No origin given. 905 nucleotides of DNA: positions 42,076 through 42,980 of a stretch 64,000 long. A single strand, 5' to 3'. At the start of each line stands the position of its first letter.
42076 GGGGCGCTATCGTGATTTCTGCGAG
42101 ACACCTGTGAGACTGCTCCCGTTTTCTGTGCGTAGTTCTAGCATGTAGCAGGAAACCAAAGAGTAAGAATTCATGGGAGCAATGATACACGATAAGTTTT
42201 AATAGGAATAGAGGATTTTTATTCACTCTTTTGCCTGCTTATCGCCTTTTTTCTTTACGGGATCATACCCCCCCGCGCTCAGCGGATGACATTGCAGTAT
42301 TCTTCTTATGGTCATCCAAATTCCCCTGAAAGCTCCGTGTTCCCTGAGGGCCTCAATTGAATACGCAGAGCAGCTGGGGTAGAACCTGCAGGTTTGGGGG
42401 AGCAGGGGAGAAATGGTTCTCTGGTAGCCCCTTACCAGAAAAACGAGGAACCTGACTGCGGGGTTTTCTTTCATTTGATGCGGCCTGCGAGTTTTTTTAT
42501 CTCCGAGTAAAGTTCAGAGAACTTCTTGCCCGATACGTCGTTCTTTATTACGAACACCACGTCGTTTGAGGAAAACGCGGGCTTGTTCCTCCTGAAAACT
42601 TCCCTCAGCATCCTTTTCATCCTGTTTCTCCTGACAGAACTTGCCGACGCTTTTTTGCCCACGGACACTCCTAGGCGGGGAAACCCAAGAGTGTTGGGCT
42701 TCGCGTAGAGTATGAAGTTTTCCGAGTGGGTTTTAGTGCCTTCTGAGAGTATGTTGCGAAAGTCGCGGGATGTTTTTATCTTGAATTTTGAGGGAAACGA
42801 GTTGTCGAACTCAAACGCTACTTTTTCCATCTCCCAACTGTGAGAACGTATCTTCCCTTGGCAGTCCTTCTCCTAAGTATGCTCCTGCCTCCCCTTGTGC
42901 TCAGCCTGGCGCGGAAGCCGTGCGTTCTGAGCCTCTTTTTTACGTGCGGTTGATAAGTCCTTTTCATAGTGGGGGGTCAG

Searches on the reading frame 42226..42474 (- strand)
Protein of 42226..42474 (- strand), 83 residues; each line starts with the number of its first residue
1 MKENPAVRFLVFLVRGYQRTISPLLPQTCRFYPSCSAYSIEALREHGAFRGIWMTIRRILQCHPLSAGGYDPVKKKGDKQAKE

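Call 38: search_protein_families(library=pfam, max_evalue=0.001, proteins=[window:42226-42474:-])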
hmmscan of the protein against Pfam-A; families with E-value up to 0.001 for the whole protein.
window:42226-42474:- (83 aa): 1 family
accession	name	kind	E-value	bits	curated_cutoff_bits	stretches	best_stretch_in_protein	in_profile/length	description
PF01809.23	YidD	-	1.7e-31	108.2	27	1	8-73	2-67/67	Putative membrane protein insertion efficiency factor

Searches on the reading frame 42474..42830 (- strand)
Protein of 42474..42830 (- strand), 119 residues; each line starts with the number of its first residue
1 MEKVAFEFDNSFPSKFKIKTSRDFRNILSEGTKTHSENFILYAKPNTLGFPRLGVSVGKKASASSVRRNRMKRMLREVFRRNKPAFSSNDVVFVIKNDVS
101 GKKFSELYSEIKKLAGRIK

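Call 38: search_protein_families(library=pfam, max_evalue=0.001, proteins=[window:42474-42830:-])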
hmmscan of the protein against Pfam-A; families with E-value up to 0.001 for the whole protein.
window:42474-42830:- (119 aa): 1 family
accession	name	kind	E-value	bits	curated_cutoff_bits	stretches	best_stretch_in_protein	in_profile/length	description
PF00825.24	Ribonuclease_P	-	4.2e-28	98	22.3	1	12-118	1-108/109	Ribonuclease P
